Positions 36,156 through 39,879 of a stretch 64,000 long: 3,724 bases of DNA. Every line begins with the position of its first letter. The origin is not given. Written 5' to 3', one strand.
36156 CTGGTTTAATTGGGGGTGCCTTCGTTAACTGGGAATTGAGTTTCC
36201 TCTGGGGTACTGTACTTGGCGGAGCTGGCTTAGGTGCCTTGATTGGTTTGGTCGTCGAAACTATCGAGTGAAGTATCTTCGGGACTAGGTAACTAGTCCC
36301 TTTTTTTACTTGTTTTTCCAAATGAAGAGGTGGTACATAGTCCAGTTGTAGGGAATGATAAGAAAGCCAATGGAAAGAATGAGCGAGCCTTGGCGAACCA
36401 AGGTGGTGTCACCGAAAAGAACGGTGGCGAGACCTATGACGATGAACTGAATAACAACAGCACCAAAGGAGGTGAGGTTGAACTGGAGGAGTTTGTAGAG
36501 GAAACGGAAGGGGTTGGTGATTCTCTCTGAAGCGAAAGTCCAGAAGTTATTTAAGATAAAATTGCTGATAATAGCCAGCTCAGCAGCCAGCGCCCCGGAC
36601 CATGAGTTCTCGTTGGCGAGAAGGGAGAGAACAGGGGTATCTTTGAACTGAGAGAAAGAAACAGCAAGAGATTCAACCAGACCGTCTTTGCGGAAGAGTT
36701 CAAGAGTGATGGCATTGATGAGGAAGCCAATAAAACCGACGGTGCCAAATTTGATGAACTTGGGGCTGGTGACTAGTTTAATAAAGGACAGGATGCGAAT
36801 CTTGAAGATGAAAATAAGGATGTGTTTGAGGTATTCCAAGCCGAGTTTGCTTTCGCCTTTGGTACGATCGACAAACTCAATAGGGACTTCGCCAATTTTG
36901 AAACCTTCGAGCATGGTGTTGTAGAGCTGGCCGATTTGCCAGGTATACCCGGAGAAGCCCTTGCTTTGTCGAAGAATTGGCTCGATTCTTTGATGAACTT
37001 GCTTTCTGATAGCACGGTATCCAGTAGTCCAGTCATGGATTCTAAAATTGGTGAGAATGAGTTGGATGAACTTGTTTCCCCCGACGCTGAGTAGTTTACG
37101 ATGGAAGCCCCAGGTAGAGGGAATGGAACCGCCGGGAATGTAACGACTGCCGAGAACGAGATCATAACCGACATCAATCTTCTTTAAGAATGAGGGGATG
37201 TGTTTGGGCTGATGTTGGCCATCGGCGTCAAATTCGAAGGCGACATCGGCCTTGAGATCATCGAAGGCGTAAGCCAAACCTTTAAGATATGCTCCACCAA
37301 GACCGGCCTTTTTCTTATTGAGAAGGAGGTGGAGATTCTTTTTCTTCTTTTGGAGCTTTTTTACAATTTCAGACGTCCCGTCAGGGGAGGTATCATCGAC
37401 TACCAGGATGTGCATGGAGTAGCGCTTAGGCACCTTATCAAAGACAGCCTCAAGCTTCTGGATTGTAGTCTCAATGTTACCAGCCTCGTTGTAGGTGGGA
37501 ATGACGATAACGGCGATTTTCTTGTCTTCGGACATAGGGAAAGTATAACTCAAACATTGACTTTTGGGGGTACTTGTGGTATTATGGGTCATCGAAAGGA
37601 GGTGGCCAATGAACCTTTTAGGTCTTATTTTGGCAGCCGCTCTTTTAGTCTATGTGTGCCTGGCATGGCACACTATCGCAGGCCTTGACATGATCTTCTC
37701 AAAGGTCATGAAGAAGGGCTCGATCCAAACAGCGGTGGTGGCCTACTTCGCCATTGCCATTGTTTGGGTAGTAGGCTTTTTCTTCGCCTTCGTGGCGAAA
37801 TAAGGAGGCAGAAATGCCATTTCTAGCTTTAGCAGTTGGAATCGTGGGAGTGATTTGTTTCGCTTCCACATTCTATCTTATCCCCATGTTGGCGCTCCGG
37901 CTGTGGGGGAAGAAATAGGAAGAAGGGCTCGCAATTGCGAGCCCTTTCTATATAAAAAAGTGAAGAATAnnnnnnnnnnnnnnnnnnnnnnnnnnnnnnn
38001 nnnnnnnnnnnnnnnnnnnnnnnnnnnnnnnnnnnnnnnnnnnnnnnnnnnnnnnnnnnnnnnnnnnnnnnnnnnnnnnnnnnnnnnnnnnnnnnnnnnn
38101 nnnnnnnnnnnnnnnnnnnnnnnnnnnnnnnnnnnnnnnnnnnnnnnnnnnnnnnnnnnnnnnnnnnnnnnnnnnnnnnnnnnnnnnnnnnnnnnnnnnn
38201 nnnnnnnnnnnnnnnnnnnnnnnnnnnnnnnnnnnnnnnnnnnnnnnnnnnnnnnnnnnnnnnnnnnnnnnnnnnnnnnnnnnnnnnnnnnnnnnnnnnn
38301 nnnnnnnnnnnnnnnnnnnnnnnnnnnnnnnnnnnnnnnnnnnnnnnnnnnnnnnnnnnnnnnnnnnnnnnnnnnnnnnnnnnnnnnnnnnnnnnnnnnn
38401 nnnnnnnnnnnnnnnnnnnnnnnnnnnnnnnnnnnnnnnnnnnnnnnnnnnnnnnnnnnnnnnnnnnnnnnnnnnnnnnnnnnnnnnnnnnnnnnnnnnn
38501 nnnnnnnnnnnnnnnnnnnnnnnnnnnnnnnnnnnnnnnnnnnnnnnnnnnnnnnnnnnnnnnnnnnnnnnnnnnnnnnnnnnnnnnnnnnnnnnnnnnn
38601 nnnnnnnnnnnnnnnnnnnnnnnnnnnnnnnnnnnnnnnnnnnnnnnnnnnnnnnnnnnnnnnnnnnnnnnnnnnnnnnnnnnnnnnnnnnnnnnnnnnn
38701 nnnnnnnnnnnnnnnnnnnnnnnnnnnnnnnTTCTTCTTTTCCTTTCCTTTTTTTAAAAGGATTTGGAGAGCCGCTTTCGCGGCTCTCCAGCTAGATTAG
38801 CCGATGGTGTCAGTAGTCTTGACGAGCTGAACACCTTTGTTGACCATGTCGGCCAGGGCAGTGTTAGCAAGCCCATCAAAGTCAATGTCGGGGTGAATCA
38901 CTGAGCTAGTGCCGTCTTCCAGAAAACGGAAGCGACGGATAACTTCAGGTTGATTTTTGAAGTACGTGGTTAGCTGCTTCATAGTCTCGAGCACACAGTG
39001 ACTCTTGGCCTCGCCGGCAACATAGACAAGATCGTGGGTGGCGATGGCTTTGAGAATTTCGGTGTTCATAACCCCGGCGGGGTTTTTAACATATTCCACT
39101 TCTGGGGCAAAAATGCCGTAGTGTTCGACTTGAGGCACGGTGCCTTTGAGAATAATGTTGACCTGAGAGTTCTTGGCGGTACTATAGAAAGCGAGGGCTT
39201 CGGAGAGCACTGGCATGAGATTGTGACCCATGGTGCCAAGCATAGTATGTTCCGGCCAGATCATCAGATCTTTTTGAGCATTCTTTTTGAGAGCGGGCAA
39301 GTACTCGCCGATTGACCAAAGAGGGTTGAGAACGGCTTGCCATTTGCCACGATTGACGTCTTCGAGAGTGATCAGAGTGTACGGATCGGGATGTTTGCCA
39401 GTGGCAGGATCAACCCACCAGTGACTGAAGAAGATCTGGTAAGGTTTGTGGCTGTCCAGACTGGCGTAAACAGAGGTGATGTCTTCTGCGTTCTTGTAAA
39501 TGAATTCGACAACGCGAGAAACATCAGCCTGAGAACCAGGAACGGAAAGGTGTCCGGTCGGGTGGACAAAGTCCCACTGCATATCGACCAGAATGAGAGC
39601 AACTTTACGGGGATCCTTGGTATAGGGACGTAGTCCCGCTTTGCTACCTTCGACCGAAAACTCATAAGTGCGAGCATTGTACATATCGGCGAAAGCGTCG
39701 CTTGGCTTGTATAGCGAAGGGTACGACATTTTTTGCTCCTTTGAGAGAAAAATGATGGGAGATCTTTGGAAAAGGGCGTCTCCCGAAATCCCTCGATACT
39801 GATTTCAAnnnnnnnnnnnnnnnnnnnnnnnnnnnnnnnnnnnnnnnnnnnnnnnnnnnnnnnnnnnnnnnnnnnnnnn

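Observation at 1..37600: About 37 kb devoted almost entirely to envelope glycosylation: at least 11 GT-C membrane glycosyltransferases, three Dpm1-like polyprenyl-phosphate sugar synthases, five other GT-A/GT-B enzymes, a flippase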

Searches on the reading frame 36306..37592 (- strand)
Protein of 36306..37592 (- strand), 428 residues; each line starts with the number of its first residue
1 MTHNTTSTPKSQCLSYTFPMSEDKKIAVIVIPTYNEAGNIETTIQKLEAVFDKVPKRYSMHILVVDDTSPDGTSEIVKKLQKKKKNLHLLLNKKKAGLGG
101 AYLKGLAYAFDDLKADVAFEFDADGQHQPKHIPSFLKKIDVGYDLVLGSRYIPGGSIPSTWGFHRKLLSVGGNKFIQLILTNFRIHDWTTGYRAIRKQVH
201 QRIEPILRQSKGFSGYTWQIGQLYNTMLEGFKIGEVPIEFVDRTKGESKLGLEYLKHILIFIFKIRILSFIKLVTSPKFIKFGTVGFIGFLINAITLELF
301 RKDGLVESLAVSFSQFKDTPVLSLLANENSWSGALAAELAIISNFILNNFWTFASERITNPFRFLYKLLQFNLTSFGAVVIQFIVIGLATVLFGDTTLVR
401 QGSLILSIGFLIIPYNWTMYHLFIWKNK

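Call 8: search_protein_families(library=pfam, proteins=[window:36306-37592:-], max_evalue=0.01)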
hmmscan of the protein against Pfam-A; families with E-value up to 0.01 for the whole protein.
window:36306-37592:- (428 aa): 3 families
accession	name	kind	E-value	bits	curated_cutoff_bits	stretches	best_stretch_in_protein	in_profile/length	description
PF00535.33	Glycos_transf_2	-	1.9e-28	99.9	23.3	1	29-202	2-166/168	Glycosyl transferase family 2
PF04138.20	GtrA_DPMS_TM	-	1.6e-08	35.2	26.1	1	281-425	1-117/117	GtrA/DPMS, transmembrane domain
PF10111.15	Glyco_tranf_2_2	-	0.0093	15.9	27.3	0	29-113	2-84/276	Glycosyltransferase like family 2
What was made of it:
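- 36306..37592 (-): GT2 fused to a GtrA/DPMS transmembrane domain. Same architecture as archaeal dolichyl-phosphate-mannose synthase. PF00535, 99.9 bits, and PF04138, 35.2 bits (call 8).
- On Polyprenyl-phosphate glycosyltransferases of GT2 (DPMS/Dpm1, GtrB, ArnC, Ppm1): Met for 36306-37592 (PF04138 GtrA/DPMS TM domain, call 8).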

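Call 50: search_solved_structures(query=window:36306-37592:-, max_evalue=0.001)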
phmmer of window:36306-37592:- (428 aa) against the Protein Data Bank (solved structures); distinct sequences matched with E-value up to 0.001: 9.
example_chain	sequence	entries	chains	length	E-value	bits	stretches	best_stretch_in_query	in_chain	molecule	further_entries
5mlz_A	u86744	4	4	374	1.2e-32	116.7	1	24-311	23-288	Dolichol monophosphate mannose synthase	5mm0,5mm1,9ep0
9hwj_A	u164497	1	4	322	4.3e-11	45.8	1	23-251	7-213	Undecaprenyl-phosphate 4-deoxy-4-formamido-L-arabinose transferase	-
9bhc_C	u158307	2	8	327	2.4e-10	43.3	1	22-148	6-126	Undecaprenyl-phosphate 4-deoxy-4-formamido-L-arabinose transferase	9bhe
8vxh_A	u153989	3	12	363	2.5e-10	43.2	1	21-148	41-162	Undecaprenyl-phosphate 4-deoxy-4-formamido-L-arabinose transferase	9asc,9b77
5eke_A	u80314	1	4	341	2.5e-05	26.8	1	28-161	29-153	Uncharacterized glycosyltransferase sll0501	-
5ekp_C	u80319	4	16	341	2.8e-05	26.6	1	28-161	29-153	Uncharacterized glycosyltransferase sll0501 | Glycosyltransferase sll0501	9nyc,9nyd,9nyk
9nye_A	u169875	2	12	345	2.9e-05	26.6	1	28-161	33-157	Glycosyltransferase sll0501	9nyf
6yv7_B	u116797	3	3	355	0.00024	23.5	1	27-104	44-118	Glycosyl transferase, family 2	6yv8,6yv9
6yv7_A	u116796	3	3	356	0.00024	23.5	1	27-104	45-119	Glycosyl transferase, family 2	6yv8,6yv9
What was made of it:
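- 36306..37592 (-): P. furiosus DPMS 5mlz E 1.2e-32 over residues 24-311 (call 50).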

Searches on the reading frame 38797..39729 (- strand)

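Call 8: search_protein_families(library=pfam, proteins=[window:38797-39729:-], max_evalue=0.01)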
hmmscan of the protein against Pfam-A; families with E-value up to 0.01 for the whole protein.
window:38797-39729:- (310 aa): 1 family
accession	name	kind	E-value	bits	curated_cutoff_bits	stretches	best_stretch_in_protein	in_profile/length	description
PF00857.26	Isochorismatase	-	0.0085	16.6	27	0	44-109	2-61/175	Isochorismatase domain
